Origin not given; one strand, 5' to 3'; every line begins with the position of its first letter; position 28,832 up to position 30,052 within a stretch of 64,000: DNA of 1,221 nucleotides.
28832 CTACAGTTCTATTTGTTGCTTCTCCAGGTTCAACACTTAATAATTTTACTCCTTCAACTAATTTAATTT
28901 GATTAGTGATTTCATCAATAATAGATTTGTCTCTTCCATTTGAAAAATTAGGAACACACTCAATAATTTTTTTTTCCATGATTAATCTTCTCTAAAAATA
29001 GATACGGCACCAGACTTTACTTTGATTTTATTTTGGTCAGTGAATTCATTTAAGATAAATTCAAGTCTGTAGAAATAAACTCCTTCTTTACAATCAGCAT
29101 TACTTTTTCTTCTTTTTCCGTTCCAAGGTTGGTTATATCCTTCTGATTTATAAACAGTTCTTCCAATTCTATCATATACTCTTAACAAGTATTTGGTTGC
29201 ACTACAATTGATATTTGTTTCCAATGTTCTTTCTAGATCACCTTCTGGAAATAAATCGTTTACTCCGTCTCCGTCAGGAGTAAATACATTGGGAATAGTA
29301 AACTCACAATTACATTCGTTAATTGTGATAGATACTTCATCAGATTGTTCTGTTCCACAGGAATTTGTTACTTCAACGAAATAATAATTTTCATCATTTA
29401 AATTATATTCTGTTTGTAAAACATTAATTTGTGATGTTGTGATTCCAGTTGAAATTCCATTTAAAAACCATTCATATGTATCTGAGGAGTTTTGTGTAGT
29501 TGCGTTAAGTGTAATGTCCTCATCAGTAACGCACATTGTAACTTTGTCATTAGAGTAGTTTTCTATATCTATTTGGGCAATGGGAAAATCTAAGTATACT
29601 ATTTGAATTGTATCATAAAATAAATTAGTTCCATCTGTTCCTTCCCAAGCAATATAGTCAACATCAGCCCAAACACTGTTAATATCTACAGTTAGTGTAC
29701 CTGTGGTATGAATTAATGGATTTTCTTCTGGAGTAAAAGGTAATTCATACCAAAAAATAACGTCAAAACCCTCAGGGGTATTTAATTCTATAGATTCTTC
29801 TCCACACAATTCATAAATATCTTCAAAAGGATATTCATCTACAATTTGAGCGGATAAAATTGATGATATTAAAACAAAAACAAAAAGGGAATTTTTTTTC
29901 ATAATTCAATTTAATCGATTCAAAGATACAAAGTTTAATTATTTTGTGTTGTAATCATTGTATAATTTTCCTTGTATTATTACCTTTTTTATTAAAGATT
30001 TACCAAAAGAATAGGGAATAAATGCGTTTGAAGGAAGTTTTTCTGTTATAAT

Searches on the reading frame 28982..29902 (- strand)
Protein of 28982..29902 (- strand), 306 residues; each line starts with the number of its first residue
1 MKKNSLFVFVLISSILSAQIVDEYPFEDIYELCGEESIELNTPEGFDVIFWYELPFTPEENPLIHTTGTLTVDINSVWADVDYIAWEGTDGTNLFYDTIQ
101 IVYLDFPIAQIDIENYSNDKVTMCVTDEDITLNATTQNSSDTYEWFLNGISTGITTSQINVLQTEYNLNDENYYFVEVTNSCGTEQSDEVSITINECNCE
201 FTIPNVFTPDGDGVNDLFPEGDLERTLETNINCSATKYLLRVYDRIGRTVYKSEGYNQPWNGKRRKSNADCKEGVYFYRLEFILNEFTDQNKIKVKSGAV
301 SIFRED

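Call 57: search_protein_families(library=pfam, proteins=[window:28982-29902:-], max_evalue=0.0001)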
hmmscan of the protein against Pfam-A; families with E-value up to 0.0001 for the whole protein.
window:28982-29902:- (306 aa): 2 families
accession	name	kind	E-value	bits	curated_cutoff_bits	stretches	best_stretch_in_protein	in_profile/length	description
PF13585.12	CHU_C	-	3.6e-17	62.7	27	1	202-288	2-73/86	CHU_C Type IX secretion signal domain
PF19081.6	Ig_7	-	3.3e-05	24.5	27.3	1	120-195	9-83/84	Ig-like domain CHU_C associated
